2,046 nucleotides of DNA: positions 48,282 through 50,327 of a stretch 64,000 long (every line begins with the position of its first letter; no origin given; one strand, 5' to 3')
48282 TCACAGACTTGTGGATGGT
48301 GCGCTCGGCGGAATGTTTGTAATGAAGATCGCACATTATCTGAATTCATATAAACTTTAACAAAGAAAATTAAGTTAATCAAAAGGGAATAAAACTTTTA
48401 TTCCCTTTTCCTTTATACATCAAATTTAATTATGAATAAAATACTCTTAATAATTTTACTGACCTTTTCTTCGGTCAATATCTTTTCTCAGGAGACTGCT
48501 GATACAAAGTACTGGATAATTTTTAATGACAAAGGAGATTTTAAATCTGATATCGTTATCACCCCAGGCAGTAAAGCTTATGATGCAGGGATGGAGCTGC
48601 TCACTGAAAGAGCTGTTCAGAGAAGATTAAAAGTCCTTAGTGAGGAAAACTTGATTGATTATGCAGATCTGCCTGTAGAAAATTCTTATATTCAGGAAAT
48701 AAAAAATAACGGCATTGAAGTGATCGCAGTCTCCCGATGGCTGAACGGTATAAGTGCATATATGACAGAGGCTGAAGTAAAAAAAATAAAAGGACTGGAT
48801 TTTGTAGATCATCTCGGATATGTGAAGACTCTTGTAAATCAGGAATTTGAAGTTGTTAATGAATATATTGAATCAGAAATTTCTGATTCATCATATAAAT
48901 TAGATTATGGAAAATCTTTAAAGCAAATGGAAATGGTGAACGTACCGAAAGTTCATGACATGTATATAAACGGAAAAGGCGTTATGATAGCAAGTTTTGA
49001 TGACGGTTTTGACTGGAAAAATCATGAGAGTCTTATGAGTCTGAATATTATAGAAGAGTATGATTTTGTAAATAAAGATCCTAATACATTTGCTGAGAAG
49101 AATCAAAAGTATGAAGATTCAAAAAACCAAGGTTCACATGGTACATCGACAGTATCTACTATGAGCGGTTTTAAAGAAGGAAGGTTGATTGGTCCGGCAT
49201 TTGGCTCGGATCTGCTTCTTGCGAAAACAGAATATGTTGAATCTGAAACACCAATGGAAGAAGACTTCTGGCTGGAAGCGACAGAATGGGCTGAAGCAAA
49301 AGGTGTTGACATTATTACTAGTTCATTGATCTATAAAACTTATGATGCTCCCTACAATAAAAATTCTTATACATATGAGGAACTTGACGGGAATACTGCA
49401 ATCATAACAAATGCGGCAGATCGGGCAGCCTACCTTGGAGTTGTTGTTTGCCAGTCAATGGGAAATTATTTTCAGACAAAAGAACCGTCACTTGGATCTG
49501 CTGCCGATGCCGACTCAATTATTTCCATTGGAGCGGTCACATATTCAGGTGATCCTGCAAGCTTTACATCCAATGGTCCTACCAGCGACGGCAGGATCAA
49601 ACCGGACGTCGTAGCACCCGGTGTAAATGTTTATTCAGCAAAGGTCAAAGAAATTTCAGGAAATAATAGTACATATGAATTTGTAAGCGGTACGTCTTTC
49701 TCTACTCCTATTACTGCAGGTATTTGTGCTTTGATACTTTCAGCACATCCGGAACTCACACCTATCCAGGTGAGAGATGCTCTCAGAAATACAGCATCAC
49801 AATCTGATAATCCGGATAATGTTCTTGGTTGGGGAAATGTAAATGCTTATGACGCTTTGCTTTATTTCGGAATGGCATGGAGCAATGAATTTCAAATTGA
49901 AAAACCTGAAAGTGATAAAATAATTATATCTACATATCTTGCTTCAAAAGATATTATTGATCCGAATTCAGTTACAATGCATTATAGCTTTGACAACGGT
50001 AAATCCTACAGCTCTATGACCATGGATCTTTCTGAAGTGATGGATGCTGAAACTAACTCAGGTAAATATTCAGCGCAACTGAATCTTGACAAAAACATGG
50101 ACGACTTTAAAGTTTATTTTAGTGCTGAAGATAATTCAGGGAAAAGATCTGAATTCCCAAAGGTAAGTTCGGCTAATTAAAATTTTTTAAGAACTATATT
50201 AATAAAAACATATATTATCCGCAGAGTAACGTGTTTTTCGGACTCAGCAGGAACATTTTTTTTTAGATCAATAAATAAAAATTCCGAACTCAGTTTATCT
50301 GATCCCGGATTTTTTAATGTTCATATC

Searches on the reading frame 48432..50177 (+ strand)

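Call 9: search_protein_families(library=pfam, proteins=[window:48432-50177:+], max_evalue=0.01)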
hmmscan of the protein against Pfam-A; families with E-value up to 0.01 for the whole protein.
window:48432-50177:+ (582 aa): 1 family
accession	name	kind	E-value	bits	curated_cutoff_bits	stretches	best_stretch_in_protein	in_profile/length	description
PF00082.27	Peptidase_S8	-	6.1e-43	147.6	21.8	1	181-468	1-288/288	Subtilase family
